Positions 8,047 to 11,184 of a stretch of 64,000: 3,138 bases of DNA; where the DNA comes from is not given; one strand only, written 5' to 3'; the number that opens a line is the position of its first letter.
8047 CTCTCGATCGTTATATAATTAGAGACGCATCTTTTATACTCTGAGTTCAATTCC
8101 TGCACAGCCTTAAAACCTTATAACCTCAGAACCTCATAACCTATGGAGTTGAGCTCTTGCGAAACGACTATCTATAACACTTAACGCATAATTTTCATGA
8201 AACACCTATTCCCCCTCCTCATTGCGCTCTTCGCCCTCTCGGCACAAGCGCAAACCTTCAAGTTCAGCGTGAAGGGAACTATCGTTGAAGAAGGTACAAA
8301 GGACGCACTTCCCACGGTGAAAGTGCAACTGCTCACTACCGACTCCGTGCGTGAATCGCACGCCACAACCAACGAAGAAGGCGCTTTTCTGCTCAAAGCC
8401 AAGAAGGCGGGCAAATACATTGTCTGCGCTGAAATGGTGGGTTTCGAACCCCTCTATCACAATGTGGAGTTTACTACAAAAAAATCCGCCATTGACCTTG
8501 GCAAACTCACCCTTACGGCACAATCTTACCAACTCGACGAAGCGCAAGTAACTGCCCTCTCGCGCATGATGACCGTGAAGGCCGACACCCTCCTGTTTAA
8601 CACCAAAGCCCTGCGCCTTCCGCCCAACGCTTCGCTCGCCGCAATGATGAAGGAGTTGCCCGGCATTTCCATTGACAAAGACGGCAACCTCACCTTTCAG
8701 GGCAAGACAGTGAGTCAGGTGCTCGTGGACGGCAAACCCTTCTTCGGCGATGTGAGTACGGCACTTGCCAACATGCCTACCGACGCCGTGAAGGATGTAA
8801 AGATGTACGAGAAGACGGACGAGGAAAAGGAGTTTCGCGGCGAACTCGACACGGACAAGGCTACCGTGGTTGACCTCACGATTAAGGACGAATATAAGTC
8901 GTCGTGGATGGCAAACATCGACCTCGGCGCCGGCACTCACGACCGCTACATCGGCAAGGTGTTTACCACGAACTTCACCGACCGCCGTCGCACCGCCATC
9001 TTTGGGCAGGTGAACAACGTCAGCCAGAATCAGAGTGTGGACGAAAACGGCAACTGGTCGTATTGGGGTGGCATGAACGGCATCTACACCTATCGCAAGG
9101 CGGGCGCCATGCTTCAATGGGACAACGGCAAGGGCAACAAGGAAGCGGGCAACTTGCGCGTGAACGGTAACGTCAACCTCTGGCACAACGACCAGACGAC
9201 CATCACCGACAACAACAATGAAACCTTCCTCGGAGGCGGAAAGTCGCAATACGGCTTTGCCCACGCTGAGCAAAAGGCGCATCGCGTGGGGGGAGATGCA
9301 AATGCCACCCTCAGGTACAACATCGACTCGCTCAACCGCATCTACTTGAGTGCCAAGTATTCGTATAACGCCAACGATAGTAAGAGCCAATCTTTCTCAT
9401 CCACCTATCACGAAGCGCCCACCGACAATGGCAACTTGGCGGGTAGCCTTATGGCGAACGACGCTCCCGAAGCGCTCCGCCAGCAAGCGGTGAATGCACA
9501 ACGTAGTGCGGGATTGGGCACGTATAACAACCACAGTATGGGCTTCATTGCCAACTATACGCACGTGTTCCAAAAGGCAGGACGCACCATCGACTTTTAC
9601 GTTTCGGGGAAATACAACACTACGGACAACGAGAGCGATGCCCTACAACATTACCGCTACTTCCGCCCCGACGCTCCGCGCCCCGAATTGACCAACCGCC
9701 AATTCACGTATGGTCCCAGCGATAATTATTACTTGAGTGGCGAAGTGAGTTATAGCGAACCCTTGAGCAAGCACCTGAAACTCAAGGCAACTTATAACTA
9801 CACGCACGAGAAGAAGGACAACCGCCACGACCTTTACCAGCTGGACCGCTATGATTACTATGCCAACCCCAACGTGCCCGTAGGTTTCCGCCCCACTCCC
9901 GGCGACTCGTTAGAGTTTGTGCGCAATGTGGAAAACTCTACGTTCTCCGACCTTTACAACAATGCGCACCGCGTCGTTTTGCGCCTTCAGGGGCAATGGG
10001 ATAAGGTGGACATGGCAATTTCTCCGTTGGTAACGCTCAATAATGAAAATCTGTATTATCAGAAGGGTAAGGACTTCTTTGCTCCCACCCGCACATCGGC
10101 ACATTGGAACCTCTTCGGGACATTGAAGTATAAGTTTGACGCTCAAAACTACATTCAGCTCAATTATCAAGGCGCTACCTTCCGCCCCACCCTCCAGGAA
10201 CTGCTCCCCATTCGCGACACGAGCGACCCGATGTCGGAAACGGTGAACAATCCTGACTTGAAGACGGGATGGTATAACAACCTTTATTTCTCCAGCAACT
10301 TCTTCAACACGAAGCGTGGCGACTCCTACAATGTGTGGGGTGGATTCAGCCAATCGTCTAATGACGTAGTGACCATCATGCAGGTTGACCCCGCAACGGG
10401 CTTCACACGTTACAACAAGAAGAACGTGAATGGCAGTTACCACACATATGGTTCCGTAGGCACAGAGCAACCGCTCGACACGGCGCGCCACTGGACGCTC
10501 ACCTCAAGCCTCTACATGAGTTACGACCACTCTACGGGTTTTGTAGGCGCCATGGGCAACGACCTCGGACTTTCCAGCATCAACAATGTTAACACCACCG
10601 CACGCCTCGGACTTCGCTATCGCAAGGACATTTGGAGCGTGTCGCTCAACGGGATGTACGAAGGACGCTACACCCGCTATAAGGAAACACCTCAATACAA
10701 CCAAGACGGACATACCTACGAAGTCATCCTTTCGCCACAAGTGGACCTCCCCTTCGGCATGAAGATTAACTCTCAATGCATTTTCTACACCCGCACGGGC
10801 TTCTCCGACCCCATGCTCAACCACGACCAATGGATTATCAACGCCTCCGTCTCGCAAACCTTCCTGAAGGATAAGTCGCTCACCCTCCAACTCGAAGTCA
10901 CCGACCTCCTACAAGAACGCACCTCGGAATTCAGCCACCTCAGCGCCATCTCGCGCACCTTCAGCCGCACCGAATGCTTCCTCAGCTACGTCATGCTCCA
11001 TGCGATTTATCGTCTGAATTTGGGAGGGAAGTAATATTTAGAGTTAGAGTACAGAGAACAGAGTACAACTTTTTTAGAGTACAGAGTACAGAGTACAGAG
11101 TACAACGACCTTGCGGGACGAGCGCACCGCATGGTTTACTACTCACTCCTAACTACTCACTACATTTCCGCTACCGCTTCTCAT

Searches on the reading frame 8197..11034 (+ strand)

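Call 70: search_protein_families(library=pfam, proteins=[window:8197-11034:+], max_evalue=0.00001)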
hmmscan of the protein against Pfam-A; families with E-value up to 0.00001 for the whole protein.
window:8197-11034:+ (945 aa): 3 families
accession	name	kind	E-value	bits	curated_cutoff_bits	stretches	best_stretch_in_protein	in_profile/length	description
PF14905.12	OMP_b-brl_3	-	6.3e-22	78.6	27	2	642-827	164-340/408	Outer membrane protein beta-barrel family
PF13715.12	CarbopepD_reg_2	-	4.8e-10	39.8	32.2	1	25-115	1-85/88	CarboxypepD_reg-like domain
PF13620.12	CarboxypepD_reg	-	1.4e-08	35.4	32.3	1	24-95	1-72/82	Carboxypeptidase regulatory-like domain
